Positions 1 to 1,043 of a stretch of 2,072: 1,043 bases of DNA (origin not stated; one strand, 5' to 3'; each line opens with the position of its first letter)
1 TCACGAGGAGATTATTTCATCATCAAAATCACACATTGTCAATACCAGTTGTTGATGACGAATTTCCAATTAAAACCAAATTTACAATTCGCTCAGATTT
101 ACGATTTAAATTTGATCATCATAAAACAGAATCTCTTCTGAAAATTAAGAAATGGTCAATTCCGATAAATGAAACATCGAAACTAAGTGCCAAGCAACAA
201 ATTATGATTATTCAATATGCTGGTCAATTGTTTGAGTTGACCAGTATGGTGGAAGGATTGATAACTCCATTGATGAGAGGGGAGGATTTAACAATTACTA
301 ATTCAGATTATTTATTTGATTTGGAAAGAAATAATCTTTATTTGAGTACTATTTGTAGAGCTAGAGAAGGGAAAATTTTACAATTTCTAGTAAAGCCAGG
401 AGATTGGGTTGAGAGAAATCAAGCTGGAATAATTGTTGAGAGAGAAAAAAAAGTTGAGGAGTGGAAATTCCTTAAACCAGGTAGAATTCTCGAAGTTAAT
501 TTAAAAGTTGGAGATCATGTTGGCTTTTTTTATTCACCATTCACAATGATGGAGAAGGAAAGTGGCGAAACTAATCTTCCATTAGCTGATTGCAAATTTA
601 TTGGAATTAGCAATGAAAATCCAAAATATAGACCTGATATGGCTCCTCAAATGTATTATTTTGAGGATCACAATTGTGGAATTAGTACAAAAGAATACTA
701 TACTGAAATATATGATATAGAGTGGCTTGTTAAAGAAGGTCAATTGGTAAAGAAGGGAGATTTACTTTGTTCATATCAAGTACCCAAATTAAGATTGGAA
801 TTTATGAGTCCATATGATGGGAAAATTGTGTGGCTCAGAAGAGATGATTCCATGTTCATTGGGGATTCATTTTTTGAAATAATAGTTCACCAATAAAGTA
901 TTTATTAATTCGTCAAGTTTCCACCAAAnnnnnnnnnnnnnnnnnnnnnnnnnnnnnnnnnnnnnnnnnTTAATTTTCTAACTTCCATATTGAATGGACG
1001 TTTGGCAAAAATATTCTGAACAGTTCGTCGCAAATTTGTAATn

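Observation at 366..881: Orphan tandem lipoyl/biotinyl-like domains with a correctly placed candidate modification lysine and no attached enzyme domain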

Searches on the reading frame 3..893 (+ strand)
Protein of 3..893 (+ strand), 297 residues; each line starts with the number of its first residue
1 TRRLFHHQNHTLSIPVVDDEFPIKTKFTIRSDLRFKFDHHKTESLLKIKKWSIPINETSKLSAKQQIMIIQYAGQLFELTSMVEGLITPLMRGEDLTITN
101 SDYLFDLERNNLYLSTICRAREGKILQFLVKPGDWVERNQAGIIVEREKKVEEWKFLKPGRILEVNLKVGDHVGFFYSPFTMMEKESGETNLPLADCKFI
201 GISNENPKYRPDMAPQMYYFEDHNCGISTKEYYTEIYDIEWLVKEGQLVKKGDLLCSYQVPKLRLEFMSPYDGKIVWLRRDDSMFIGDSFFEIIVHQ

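Call 5: search_protein_families(library=pfam, proteins=[window:3-893:+], max_evalue=10)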
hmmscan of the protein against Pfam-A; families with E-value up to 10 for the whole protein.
window:3-893:+ (297 aa): 4 families
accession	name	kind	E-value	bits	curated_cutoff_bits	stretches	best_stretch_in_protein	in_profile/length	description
PF00364.28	Biotin_lipoyl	-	4.4e-16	58.9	22.1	2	232-281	11-59/73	Biotin-requiring enzyme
PF13533.13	Biotin_lipoyl_2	-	1.5e-07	31.5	29.8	2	240-255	13-28/32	Biotin-lipoyl like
PF05896.17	NQRA_N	-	0.0084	16.7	25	1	239-280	40-80/94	NqrA N-terminal barrel-sandwich hybrid domain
PF00358.26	PTS_EIIA_1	-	0.15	12.2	27.2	1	226-264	73-109/127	phosphoenolpyruvate-dependent sugar phosphotransferase system, EIIA 1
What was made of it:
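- On Biotinyl/lipoyl attachment domain superfamily (barrel-sandwich hybrid, PF00364): 58.9 bits against a cut-off of 22.1, E 4.4e-16, two stretches (call 5).
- Checked: Biotin_lipoyl_2 scores 1.5e-7 (call 5).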

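Call 6: search_solved_structures(query=window:3-893:+, max_evalue=10, show_alignments=3)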
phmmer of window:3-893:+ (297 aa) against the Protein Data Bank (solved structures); distinct sequences matched with E-value up to 10: 26.
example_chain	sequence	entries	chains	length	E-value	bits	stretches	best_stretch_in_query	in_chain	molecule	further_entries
7b9k_A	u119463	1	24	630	1e-06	31.3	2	122-175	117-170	Dihydrolipoyllysine-residue acetyltransferase component of pyruvate dehydrogenase complex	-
1k8m_A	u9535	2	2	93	0.00025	23.5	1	234-293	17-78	E2 component of Branched-Chain alpha-Ketoacid Dehydrogenase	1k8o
1lab_A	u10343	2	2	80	0.0049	19.2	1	239-278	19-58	DIHYDROLIPOAMIDE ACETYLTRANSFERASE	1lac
1iyu_A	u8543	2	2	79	0.0053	19.1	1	122-173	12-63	DIHYDROLIPOAMIDE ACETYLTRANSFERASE COMPONENT OF PYRUVATE DEHYDROGENASE COMPLEX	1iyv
2l5t_A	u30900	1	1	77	0.011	18.1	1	232-281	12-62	Lipoamide acyltransferase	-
8f41_I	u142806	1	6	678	0.035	16.4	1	118-184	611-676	3-methylcrotonyl-CoA carboxylase, alpha-subunit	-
8f3d_H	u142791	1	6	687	0.035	16.4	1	118-184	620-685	3-methylcrotonyl-CoA carboxylase alpha-subunit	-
2jku_A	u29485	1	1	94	0.075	15.3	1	106-174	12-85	PROPIONYL-COA CARBOXYLASE ALPHA CHAIN, MITOCHONDRIAL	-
3duf_I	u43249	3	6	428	0.075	15.3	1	239-277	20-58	Dihydrolipoyllysine-residue acetyltransferase component of pyruvate dehydrogenase complex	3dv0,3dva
6l1q_C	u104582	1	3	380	0.076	15.3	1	239-278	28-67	CbbQ protein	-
2dnc_A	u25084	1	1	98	0.15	14.3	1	239-275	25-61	Pyruvate dehydrogenase protein X component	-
1dcz_A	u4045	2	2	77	0.17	14.1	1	241-282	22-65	TRANSCARBOXYLASE 1.3S SUBUNIT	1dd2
1o78_A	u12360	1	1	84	0.21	13.8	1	241-282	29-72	BIOTIN CARBOXYL CARRIER PROTEIN OF METHYLMALONYL-COA CARBOXYL-TRANSFERASE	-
5gua_A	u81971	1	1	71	0.24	13.7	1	119-174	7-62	149aa long hypothetical methylmalonyl-CoA decarboxylase gamma chain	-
4qsl_H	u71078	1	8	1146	0.5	12.6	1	239-292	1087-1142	Pyruvate carboxylase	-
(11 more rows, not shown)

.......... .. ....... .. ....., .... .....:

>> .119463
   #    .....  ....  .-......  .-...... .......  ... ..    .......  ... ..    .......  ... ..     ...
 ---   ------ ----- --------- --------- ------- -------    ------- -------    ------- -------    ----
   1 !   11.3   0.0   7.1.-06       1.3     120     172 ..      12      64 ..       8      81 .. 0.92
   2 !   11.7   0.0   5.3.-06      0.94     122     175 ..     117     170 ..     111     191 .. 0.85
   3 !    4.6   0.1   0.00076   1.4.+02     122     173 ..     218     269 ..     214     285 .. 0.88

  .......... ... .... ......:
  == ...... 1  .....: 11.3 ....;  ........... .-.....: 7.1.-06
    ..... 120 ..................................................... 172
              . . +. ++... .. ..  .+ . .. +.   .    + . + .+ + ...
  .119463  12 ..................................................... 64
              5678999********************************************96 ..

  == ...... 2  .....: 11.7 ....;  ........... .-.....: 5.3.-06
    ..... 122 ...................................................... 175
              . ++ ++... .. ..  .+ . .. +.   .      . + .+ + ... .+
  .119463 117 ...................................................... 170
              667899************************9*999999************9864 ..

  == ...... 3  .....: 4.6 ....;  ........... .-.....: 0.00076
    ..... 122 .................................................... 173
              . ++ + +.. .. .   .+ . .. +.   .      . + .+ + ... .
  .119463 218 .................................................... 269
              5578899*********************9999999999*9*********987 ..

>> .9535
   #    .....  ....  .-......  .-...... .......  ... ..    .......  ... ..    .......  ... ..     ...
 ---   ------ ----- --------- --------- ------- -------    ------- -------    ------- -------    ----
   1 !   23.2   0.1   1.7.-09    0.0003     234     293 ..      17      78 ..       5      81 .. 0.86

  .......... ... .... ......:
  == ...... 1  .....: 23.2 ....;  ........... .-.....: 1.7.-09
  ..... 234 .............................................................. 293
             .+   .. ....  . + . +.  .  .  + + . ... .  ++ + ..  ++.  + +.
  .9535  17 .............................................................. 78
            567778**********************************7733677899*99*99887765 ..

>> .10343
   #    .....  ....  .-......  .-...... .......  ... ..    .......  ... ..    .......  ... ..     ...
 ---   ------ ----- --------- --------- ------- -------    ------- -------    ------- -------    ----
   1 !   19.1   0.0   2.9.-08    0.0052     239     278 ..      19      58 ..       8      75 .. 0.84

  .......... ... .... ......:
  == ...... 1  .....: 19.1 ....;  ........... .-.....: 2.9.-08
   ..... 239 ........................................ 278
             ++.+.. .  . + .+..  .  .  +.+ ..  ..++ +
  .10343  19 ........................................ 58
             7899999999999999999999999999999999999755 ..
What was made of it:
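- Checked: Both align with the lipoyl-lysine of E. coli E2p and human BCKDH-E2 lipoyl domains (call 6).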

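Call 7: find_homologous_proteins(query=window:3-893:+, max_evalue=0.001)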
Query window:3-893:+ (297 aa): 1 proteins with E <= 0.001 among 527 candidates.
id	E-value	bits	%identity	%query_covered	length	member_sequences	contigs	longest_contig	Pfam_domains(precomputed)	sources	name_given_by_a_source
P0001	4.6e-154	530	100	77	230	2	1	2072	PF25984.1,PF00364.29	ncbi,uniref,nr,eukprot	ncbi:predicted protein [Naegleria gruberi]|uniref:Predicted protein n=1 Tax=Naegleria gruberi TaxID=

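Call 12: find_related_loci(query=window:3-893:+, collection=viral_contigs, flank=5000)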
Query window:3-893:+ (297 aa) in viral_contigs; peptide patterns used: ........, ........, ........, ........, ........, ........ (x = any residue, [..] = any of these).
12 stretches matched a pattern, but none encodes a relative of the query by tblastn (E <= 1e-3).
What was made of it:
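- Tried and rejected: The viral contig scan found no relative (call 12).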

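Call 13: search_protein_families(library=ncbifam, proteins=[window:3-893:+], max_evalue=1)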
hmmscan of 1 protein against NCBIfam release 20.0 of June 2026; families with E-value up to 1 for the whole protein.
window:3-893:+ (297 aa): 17 families
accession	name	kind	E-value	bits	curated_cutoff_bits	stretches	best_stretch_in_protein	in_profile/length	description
TIGR01348.1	PDHac_trf_long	equivalog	5.4e-06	25.2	552.1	1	117-173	8-64/587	dihydrolipoyllysine-residue acetyltransferase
NF008814.0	PRK11854.1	equivalog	8.3e-06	24.5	722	1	120-283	12-168/637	pyruvate dehydrogenase complex dihydrolipoyllysine-residue acetyltransferase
NF006761.0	PRK09282.1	domain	2.1e-05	23.2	402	2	110-173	517-580/591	pyruvate carboxylase subunit B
NF004173.0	PRK05641.1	equivalog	5.6e-05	23.7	199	1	122-173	92-143/153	putative acetyl-CoA carboxylase biotin carboxyl carrier protein subunit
NF011457.0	PRK14875.1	equivalog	0.00025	20.1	307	1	240-275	22-57/372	acetoin dehydrogenase dihydrolipoyllysine-residue acetyltransferase subunit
NF004309.0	PRK05704.1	equivalog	0.00033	20.1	449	1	239-279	20-60/408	2-oxoglutarate dehydrogenase complex dihydrolipoyllysine-residue succinyltransferase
NF010643.0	PRK14040.1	subfamily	0.0026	16.3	892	1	59-173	473-585/595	oxaloacetate decarboxylase subunit alpha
NF005117.0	PRK06549.1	equivalog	0.0058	17.2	159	1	122-172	69-119/130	acetyl-CoA carboxylase biotin carboxyl carrier protein subunit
TIGR03794.1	NHLM_micro_HlyD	equivalog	0.006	15.5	156.2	1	104-153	243-292/421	NHLP bacteriocin system secretion protein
TIGR01347.1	sucB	equivalog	0.0063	15.8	378.65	1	239-282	18-61/404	dihydrolipoyllysine-residue succinyltransferase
NF006079.0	PRK08225.1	equivalog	0.014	15.4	95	0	122-171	9-58/70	acetyl-CoA carboxylase biotin carboxyl carrier protein subunit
TIGR01108.1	oadA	equivalog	0.018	13.5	756.5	1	48-173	455-576/582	sodium-extruding oxaloacetate decarboxylase subunit alpha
NF047903.1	MmDecMmdC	equivalog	0.032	14.6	200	1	243-276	79-112/132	methylmalonyl-CoA decarboxylase subunit gamma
TIGR01730.1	RND_mfp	subfamily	0.071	12.1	94.9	0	241-257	40-56/322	efflux RND transporter periplasmic adaptor subunit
NF045810.1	GcvH_rel_desulf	equivalog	0.14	11.9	150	1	234-276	46-87/167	GcvH-related protein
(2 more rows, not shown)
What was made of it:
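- Domain 2 scores almost as well against BCCP and pyruvate-carboxylase-B models as against E2 models (NCBIfam 2e-5 to 6e-5 against 5e-6, call 13).
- Tried and rejected: Weak NCBIfam alignments of aa 48-173 to the C-termini of OadA and PycB (E 0.003-0.018, call 13) are explained by the tandem barrel domains.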

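Call 15: predict_structure(protein=window:3-893:+)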
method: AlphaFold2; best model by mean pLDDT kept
length: 297 residues; sequences in the alignment: 1
mean_pLDDT: 32.3   pTM: 0.22
mean pLDDT of the five models: 32.3, 29.1, 28.7, 28.4, 25.3
residues with pLDDT >= 90: 0; 70-90: 0; 50-70: 0; < 50: 297
segments of 3 or more residues with pLDDT < 50: 1-297
pLDDT, mean of each block of 10 residues (from residue 1): 32 36 36 32 31 38 48 45 35 31 29 28 27 27 25 26 30 31 29 31 32 31 25 26 34 42 39 36 30 24
secondary structure, 60 per line:
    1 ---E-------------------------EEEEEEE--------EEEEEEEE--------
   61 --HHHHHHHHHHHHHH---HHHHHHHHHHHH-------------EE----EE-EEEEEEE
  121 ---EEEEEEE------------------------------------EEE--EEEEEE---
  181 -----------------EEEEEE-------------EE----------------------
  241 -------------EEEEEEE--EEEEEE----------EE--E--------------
elements in order: E30-36 E45-52 H63-76 H80-91 E114-120 E124-130 E167-169 E172-177 E198-203 E254-260 E263-268
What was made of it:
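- Tried and rejected: Single-sequence AF2 gave an unusable model (pLDDT 32, call 15).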

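Call 16: search_protein_representatives(protein=window:3-893:+)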
Query: 297 residues. Proteins with E-value up to 0.001 (for the whole library): 56; up to 1e-10: 3; up to 1e-30: 1. The best 56 are listed.
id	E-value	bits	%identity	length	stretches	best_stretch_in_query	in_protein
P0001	1.5e-154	529.9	100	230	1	68-297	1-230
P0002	1.4e-28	116.3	38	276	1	35-296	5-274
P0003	7.0e-15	71.3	37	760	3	225-293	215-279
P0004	1.3e-09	54.0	35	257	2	233-291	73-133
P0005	4.0e-09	52.4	32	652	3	233-292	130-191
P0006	9.6e-09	51.1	43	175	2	238-280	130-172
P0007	3.3e-08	49.4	34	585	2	234-286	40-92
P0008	5.4e-08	48.7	32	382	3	122-193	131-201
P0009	4.5e-07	45.6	34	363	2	120-190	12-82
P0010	1.9e-06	43.6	33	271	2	124-208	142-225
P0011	8.3e-06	41.5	37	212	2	234-278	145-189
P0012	1.5e-05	40.7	31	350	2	121-184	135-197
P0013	1.8e-05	40.4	37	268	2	122-176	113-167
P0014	2.1e-05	40.2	33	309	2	123-192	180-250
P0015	2.2e-05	40.1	36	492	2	230-275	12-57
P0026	5.8e-05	38.7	37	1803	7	76-125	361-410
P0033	1.3e-04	37.6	41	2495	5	30-65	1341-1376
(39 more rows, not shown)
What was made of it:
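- Extremely narrow distribution: one species plus one environmental lineage among 1.84e9 representatives (call 16).
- Tried and rejected: The exhaustive phmmer search gave one full-length relative (call 16).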

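Call 18: list_cluster_members(proteins=[P0002, P0003, P0004, P0005, P0006, P0007, P0008, P0026, P0033])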
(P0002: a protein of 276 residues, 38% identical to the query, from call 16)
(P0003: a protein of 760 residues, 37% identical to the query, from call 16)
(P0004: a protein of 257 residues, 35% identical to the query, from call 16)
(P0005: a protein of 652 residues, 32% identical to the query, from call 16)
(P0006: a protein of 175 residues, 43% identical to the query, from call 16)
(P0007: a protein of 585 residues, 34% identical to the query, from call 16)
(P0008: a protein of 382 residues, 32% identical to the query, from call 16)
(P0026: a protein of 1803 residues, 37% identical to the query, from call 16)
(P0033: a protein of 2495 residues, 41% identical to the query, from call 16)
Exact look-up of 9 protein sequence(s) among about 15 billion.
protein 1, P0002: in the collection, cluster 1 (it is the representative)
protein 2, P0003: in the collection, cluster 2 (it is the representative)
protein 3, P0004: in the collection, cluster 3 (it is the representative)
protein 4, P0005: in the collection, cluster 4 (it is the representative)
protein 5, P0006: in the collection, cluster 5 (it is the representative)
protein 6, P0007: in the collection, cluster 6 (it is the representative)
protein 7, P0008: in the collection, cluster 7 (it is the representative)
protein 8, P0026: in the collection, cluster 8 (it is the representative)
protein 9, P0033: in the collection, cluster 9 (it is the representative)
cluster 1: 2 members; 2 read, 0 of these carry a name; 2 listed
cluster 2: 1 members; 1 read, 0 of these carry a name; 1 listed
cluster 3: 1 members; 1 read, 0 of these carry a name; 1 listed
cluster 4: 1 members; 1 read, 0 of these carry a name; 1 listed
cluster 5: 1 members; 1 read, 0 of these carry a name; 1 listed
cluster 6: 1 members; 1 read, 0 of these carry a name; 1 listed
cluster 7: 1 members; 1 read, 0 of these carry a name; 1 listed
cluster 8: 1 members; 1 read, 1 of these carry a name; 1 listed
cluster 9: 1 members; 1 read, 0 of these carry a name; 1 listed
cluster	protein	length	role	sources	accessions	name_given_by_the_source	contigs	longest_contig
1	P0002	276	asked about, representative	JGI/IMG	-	-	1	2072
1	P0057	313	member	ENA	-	-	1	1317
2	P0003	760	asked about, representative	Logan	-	-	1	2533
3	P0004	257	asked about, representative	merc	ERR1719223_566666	-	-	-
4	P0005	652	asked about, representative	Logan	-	-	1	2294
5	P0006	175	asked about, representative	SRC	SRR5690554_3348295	-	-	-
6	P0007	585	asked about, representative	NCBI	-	-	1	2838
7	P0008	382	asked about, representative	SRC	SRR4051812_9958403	-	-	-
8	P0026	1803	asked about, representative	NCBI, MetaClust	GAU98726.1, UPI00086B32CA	hypothetical protein RvY_09835, partial [Ramazzottius varieornatus] | status=active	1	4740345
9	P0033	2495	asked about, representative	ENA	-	-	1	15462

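Call 20: find_encoding_contigs(protein=P0002, flank=10000)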
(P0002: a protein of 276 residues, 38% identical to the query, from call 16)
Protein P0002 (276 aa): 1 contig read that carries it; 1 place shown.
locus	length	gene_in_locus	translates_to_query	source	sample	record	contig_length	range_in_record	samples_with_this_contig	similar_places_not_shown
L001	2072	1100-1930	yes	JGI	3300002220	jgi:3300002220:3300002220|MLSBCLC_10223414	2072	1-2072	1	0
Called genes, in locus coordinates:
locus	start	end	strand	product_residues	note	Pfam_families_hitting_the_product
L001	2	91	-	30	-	?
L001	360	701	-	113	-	-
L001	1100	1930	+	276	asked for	PF25917:BSH_RND (faint), PF25997:BSH_YhbJ (faint), PF25984:BSH_YknX (faint), PF00364:Biotin_lipoyl (weak)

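Call 25: find_homologous_proteins(query=A1, max_evalue=0.001)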
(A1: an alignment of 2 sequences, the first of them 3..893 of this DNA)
Query A1 (2 sequences) (297 aa, profile of the alignment): 6 proteins with E <= 0.001 among 8000 candidates.
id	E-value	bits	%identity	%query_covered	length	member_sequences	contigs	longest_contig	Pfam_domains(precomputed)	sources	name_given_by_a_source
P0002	7.6e-157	540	34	89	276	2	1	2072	PF25984.1,PF00364.29,PF25917.1,PF25997.1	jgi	-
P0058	1.2e-147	510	34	89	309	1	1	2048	PF05896.18,PF25984.1,PF00364.29,PF25917.1,PF25997.1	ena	-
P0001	1.2e-126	440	100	77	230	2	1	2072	PF25984.1,PF00364.29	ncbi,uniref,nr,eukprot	ncbi:predicted protein [Naegleria gruberi]|uniref:Predicted protein n=1 Tax=Naegleria gruberi TaxID=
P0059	1.2e-4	39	35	17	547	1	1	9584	PF25973.1,PF07831.20,PF25984.1,PF02817.23,PF00198.29,PF00364.29,PF25917.1,PF25997.1,PF26018.1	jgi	jgi:pyruvate dehydrogenase E2 component (dihydrolipoamide acetyltransferase)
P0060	4.0e-4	38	40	14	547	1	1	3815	PF25973.1,PF07831.20,PF25984.1,PF09891.16,PF02817.23,PF00198.29,PF00364.29,PF25919.1,PF25997.1,PF26018.1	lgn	-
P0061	6.9e-4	37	35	17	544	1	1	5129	PF25973.1,PF07831.20,PF25984.1,PF01597.26,PF09891.16,PF02817.23,PF00198.29,PF00364.29,PF25919.1,PF25997.1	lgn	-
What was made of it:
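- Tried and rejected: Word-index searches added only P0058 (calls 7, 25).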

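Call 26: find_encoding_contigs(protein=P0058, flank=10000)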
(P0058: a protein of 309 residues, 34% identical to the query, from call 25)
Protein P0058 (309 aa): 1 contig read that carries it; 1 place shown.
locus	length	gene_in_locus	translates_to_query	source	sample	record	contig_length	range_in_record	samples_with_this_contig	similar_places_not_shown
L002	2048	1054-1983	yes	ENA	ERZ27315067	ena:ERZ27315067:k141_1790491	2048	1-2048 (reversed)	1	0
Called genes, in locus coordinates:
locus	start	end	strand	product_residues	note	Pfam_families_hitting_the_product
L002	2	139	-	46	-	?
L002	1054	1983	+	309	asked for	PF25917:BSH_RND (faint), PF25984:BSH_YknX (faint), PF25997:BSH_YhbJ (faint), PF00364:Biotin_lipoyl (weak), PF05896:NQRA_N (faint), PF00364:Biotin_lipoyl (weak)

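Call 27: find_encoding_contigs(protein=P0001, flank=10000)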
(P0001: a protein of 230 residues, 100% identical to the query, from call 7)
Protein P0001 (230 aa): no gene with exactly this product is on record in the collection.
